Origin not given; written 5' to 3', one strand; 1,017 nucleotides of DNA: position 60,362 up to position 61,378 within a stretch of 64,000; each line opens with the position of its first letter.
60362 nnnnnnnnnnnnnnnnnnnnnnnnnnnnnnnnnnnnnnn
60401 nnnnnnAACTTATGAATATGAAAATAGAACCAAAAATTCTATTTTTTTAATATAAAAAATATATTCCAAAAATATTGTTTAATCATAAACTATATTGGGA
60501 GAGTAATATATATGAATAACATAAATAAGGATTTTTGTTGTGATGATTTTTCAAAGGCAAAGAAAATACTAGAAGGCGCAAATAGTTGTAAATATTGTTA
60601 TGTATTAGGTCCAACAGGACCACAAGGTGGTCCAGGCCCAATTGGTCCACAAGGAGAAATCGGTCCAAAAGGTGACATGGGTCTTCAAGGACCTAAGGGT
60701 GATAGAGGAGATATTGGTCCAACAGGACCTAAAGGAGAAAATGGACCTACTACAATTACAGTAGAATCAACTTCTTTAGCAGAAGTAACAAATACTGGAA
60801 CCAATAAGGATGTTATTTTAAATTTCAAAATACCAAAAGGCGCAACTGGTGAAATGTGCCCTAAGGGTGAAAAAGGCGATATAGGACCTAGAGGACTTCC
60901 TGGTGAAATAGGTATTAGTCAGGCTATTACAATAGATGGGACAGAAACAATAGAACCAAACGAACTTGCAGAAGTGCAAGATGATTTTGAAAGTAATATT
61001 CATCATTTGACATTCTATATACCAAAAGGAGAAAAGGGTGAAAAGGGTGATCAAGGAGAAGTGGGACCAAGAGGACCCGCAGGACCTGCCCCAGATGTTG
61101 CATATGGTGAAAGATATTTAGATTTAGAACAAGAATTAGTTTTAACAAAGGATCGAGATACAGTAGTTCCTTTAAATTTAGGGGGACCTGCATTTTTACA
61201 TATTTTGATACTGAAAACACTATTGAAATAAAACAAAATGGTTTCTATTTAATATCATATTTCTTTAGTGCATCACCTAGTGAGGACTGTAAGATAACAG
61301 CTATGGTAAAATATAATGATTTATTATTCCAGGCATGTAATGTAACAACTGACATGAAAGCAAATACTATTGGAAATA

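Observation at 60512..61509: BclA-like collagen-repeat gene interrupted by a -1 frame change within homopolymer runs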

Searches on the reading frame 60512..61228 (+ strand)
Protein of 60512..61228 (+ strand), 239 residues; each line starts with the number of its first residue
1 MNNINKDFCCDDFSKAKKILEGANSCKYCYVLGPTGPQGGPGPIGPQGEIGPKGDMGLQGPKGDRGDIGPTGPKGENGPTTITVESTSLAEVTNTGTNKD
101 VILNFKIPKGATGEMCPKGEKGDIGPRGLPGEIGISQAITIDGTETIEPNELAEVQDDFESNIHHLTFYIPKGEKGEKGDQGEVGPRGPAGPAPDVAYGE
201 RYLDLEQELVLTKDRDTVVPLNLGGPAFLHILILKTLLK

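Call 15: find_encoding_contigs(protein=window:60512-61228:+, flank=3000, max_places=10)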
Protein seq(239 aa) (239 aa): 25 contigs read that carry it; 8 places shown.
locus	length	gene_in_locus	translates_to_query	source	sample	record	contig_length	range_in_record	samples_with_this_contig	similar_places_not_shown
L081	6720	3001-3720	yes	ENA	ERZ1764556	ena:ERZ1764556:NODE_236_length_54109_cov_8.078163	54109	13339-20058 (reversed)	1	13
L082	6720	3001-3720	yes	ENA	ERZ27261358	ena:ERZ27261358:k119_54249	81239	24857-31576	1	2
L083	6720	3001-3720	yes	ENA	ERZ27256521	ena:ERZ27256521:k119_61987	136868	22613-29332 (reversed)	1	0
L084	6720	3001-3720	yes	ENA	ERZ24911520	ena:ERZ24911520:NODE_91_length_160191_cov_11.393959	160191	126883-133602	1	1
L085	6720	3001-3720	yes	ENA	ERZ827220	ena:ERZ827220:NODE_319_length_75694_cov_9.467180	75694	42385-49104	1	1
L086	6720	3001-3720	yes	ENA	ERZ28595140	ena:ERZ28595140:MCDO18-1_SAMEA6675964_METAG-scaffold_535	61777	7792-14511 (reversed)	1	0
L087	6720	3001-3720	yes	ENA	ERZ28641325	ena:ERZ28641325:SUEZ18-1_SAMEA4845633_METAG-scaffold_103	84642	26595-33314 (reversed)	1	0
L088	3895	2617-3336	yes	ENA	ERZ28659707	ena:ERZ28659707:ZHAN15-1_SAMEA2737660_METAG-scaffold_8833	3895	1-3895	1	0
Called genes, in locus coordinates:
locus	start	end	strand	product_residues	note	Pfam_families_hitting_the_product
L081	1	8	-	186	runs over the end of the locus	-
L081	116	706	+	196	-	PF00092:VWA, PF05762:VWA_CoxE (weak), PF13519:VWA_2 (weak)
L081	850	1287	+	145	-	-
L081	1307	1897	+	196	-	PF04221:RelB, PF00293:NUDIX (weak), PF14815:NUDIX_4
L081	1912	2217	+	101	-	PF12643:MazG-like (weak)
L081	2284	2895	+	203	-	-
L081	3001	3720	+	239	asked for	PF01391:Collagen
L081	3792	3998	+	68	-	-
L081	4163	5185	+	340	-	PF13020:NOV_C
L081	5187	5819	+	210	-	PF10386:DUF2441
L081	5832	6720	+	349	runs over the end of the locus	-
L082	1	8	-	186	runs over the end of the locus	-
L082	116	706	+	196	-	PF00092:VWA, PF05762:VWA_CoxE (weak), PF13519:VWA_2 (weak)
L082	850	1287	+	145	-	-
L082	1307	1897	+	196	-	PF04221:RelB, PF00293:NUDIX (weak), PF14815:NUDIX_4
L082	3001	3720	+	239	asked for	PF01391:Collagen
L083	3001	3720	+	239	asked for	PF01391:Collagen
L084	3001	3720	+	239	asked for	PF01391:Collagen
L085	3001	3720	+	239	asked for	PF01391:Collagen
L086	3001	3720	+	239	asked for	PF01391:Collagen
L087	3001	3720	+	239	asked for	PF01391:Collagen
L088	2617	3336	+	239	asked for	PF01391:Collagen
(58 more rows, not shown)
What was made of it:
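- The exact 239-aa product is indexed in 581 blocks, from SPAdes, MEGAHIT and Logan assemblies (call 15).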

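Call 18: list_cluster_members(proteins=[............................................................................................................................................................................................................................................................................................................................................, window:60512-61228:+, P0001, P0004, P0006])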
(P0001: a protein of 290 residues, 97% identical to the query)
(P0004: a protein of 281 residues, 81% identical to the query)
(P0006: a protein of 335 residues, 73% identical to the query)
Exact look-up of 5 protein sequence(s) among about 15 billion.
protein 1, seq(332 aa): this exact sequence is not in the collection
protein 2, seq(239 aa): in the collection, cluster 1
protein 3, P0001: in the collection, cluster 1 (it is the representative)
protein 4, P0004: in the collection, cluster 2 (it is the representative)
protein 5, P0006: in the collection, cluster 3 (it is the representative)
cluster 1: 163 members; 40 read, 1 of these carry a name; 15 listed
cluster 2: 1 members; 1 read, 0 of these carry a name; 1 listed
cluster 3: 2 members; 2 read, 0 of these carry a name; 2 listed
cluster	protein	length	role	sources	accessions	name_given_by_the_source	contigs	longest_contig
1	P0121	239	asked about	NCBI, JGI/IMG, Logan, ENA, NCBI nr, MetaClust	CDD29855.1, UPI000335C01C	putative uncharacterized protein [Clostridium sp. CAG:433] | hypothetical protein | status=active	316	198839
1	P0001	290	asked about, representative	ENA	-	-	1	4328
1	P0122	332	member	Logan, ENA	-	-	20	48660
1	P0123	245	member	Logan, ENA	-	-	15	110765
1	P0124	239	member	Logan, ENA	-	-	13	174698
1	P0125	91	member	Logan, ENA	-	-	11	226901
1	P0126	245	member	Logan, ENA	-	-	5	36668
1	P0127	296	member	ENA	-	-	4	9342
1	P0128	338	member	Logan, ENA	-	-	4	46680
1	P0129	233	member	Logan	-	-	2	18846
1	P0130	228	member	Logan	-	-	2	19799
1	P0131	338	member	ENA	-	-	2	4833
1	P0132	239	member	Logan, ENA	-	-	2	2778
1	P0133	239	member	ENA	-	-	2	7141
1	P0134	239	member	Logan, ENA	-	-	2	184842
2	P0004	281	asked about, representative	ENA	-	-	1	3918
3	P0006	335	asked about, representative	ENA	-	-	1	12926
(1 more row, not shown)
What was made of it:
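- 60512..61231 (+): Frame-0 ORF of the broken gene: a 239-aa product ending in the out-of-frame tail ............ The exact product is indexed in 581 blocks of the collection (call 15) and counted on 316 contigs, including NCBI CDD29855.1 from Clostridium sp. CAG:433 (call 18).
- It is counted on 316 contigs and is in NCBI as CDD29855.1 (call 18). The T5 allele is at very high frequency, and its 239-aa product is highly uniform (calls 15, 18).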

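Call 21: find_encoding_contigs(protein=P0122, flank=3000, max_places=10)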
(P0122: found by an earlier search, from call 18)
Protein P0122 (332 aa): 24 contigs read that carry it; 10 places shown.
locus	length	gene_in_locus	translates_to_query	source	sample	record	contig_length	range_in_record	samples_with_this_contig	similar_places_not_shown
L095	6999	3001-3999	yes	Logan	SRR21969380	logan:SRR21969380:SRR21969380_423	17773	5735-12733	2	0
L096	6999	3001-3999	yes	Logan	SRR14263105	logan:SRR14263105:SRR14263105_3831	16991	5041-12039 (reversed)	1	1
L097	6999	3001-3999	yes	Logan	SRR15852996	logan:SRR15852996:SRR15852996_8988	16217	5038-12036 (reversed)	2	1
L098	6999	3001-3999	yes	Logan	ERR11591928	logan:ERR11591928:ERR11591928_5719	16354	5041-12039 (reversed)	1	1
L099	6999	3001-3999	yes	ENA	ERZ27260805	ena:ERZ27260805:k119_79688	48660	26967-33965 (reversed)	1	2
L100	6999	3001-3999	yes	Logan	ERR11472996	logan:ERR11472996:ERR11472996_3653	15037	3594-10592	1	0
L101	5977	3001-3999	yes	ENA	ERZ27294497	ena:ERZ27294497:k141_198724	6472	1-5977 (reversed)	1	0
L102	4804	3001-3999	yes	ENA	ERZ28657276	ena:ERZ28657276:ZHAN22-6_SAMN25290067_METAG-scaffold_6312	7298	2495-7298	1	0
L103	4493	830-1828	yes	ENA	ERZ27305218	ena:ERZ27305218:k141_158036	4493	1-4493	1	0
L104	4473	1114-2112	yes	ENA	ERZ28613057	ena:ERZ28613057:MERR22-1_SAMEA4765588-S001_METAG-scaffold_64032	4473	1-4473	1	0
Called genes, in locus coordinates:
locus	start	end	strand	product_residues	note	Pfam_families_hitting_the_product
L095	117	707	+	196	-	PF00092:VWA, PF05762:VWA_CoxE (weak), PF13519:VWA_2 (weak)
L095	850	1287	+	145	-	-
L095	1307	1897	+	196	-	PF04221:RelB, PF00293:NUDIX (weak), PF14815:NUDIX_4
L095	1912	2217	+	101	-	PF12643:MazG-like (weak)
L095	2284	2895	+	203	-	-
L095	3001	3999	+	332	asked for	PF01391:Collagen, PF18573:BclA_C (weak)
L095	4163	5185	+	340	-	PF13020:NOV_C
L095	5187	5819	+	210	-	PF10386:DUF2441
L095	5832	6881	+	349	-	-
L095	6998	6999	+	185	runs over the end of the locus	PF00440:TetR_N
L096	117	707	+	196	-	PF00092:VWA, PF05762:VWA_CoxE (weak), PF13519:VWA_2 (weak)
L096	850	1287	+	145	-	-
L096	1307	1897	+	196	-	PF04221:RelB, PF00293:NUDIX (weak), PF14815:NUDIX_4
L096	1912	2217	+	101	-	PF12643:MazG-like (weak)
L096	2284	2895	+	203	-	-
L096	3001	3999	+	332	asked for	PF01391:Collagen, PF18573:BclA_C (weak)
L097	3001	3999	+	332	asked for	PF01391:Collagen, PF18573:BclA_C (weak)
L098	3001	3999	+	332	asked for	PF01391:Collagen, PF18573:BclA_C (weak)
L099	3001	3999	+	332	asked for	PF01391:Collagen, PF18573:BclA_C (weak)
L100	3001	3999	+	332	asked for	PF01391:Collagen, PF18573:BclA_C (weak)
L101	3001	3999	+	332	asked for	PF01391:Collagen, PF18573:BclA_C (weak)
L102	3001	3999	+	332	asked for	PF01391:Collagen, PF18573:BclA_C (weak)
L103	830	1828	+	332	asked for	PF01391:Collagen, PF18573:BclA_C (weak)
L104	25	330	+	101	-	PF12643:MazG-like (weak)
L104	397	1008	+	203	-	-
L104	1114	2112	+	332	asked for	PF01391:Collagen, PF18573:BclA_C (weak)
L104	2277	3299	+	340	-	PF13020:NOV_C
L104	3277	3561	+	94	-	-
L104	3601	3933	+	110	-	PF10386:DUF2441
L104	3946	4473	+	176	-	?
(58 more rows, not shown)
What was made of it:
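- P0122 (332 aa) is listed in 32 blocks with identical neighbours (call 21).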

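Call 22: find_encoding_contigs(protein=P0123, flank=3000, max_places=8)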
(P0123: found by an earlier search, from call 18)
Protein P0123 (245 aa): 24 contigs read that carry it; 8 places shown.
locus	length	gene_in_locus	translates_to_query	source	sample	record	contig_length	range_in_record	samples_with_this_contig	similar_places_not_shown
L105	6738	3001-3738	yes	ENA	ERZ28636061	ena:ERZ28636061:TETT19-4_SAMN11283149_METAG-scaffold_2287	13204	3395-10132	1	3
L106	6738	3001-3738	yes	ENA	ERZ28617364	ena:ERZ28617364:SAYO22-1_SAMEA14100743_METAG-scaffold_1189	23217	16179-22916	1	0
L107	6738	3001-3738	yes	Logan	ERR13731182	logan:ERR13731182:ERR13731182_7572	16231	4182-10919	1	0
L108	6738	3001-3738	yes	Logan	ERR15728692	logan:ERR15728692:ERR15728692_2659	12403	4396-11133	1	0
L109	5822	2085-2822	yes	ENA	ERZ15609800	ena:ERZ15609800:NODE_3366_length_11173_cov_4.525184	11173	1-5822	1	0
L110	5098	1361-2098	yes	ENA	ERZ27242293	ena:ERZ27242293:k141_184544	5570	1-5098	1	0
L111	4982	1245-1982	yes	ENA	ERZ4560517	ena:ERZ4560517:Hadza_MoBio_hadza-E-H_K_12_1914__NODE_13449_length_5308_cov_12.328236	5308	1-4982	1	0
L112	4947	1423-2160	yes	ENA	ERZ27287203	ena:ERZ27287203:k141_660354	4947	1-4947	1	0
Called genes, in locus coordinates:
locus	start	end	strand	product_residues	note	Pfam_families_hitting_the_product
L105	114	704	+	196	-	PF00092:VWA, PF05762:VWA_CoxE (weak), PF13519:VWA_2 (weak)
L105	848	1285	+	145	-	-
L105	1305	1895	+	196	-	PF04221:RelB, PF00293:NUDIX (weak), PF14815:NUDIX_4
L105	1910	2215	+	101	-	PF12643:MazG-like (weak)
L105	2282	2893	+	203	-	-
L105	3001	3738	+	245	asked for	PF01391:Collagen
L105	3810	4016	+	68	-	-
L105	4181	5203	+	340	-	PF13020:NOV_C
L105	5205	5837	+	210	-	PF10386:DUF2441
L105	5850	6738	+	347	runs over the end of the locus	-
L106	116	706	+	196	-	PF00092:VWA, PF05762:VWA_CoxE (weak), PF13519:VWA_2 (weak)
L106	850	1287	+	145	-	-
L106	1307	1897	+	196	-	PF04221:RelB, PF00293:NUDIX (weak), PF14815:NUDIX_4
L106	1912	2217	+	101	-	PF12643:MazG-like (weak)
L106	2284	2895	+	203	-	-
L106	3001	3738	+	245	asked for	PF01391:Collagen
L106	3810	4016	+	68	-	-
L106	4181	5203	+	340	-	PF13020:NOV_C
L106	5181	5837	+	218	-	PF10386:DUF2441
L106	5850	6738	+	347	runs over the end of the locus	-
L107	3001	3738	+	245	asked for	PF01391:Collagen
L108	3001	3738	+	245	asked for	PF01391:Collagen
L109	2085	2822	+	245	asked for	PF01391:Collagen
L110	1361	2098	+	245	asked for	PF01391:Collagen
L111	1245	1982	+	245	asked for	PF01391:Collagen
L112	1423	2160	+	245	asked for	PF01391:Collagen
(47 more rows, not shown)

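Call 23: find_encoding_contigs(protein=P0128, flank=3000, max_places=6)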
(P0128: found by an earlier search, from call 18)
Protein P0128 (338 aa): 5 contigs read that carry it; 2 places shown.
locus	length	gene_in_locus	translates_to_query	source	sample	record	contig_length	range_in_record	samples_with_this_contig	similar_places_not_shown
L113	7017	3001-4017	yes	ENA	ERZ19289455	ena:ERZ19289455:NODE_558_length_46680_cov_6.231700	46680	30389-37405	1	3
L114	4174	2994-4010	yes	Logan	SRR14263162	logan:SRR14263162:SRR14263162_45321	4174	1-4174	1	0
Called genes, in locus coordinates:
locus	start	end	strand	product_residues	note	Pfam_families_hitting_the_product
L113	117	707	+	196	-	PF00092:VWA, PF05762:VWA_CoxE (weak), PF13519:VWA_2 (weak)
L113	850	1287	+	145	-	-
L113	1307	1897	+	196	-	PF04221:RelB, PF00293:NUDIX (weak), PF14815:NUDIX_4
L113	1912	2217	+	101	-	PF12643:MazG-like (faint)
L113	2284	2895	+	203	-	-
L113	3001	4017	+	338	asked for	PF01391:Collagen (weak), PF18573:BclA_C (weak)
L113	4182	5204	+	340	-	PF13020:NOV_C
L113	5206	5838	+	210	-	PF10386:DUF2441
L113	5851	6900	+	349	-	-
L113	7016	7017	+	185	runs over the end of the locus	PF00440:TetR_N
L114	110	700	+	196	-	PF00092:VWA, PF05762:VWA_CoxE (weak), PF13519:VWA_2 (weak)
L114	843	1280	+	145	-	-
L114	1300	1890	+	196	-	PF04221:RelB, PF00293:NUDIX (weak), PF14815:NUDIX_4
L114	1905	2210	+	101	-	PF12643:MazG-like (faint)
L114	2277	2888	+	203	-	-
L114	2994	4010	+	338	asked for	PF01391:Collagen (weak), PF18573:BclA_C (weak)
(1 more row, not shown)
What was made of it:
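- P0128 (338 aa) is also intact (call 23).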

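Call 24: find_encoding_contigs(protein=P0130, flank=3000, max_places=4)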
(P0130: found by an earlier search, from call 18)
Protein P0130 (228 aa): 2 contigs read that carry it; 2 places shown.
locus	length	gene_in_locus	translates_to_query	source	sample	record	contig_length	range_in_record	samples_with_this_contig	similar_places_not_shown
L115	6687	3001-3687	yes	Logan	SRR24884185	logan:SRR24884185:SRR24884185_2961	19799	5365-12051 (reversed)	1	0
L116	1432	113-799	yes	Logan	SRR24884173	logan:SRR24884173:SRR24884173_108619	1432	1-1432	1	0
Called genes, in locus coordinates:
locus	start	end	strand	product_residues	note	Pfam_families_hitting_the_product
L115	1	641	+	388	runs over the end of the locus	-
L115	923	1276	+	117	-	-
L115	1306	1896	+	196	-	PF04221:RelB, PF00293:NUDIX (weak), PF14815:NUDIX_4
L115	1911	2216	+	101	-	PF12643:MazG-like (weak)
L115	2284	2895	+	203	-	-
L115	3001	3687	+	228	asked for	PF01391:Collagen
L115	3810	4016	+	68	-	-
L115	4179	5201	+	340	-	PF13020:NOV_C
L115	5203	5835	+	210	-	PF10386:DUF2441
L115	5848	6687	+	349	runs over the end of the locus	-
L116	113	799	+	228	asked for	PF01391:Collagen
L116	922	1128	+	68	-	-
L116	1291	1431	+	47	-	?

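Call 58: search_protein_families(library=phrogs, proteins=[P0122], max_evalue=0.01)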
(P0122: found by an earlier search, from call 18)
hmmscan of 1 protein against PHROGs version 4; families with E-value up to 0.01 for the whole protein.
P0122 (332 aa): 47 families (the best 25 are shown)
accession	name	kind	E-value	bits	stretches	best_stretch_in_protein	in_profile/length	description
phrog_18350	-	tail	2.5e-18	67.7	2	109-194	113-199/253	tail fiber protein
phrog_5073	-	tail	1.5e-16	61.5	2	93-192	244-322/519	tail fiber protein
phrog_819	-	tail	2e-15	57.1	1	33-192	505-652/1024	tail protein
phrog_6320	-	tail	3e-15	57.1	2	33-134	116-191/745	tail fiber protein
phrog_366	-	tail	6.5e-15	56.5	2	33-80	321-368/474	tail fiber protein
phrog_32311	-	unknown function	9.8e-14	52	1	51-191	11-141/577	-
phrog_1658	-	unknown function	7.8e-13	49.7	2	106-195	48-104/239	-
phrog_38806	-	unknown function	1.1e-12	48.9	2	32-82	87-140/285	-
phrog_8745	-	tail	1.6e-12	46.6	2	33-144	1416-1525/1803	tail fiber protein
phrog_3904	-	tail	7.1e-12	45.4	1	33-132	764-876/1086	tail fiber protein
phrog_1806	-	tail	7.3e-12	46.1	2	21-87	177-239/276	collagen like minor tail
phrog_10972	-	tail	8.7e-12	46.2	1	33-101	160-228/343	tail fiber protein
phrog_17587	-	tail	1.2e-11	44.9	2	31-81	361-414/641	tail fiber protein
phrog_13892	-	tail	1.6e-11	45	1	24-87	27-94/676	minor tail protein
phrog_38552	-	unknown function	8.3e-09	36.4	2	137-191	146-200/430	-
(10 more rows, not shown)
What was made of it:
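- Closest known: Collagen-like phage tail fibres with C1q/TNF-like tips. Same: PHROG tail-fibre families match at E 1e-12 to 1e-18 (call 58).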

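Call 59: search_protein_families(library=ncbifam, proteins=[P0122], max_evalue=0.01)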
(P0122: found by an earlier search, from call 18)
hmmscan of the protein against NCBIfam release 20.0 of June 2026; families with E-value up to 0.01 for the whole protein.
P0122 (332 aa): 3 families
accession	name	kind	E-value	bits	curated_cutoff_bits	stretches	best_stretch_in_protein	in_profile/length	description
NF038330.1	adhesin_SclA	exception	3.5e-17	63.1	400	2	62-192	113-235/405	LPXTG-anchored collagen-like adhesin Scl1/SclA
NF038329.2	gly_rich_SclB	equivalog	5.7e-15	55.2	325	1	33-193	126-258/442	LPXTG-anchored collagen-like adhesin Scl2/SclB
NF046116.1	adhesin_Lcl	equivalog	6.5e-13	48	500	2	106-193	50-137/431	collagen-like adhesin Lcl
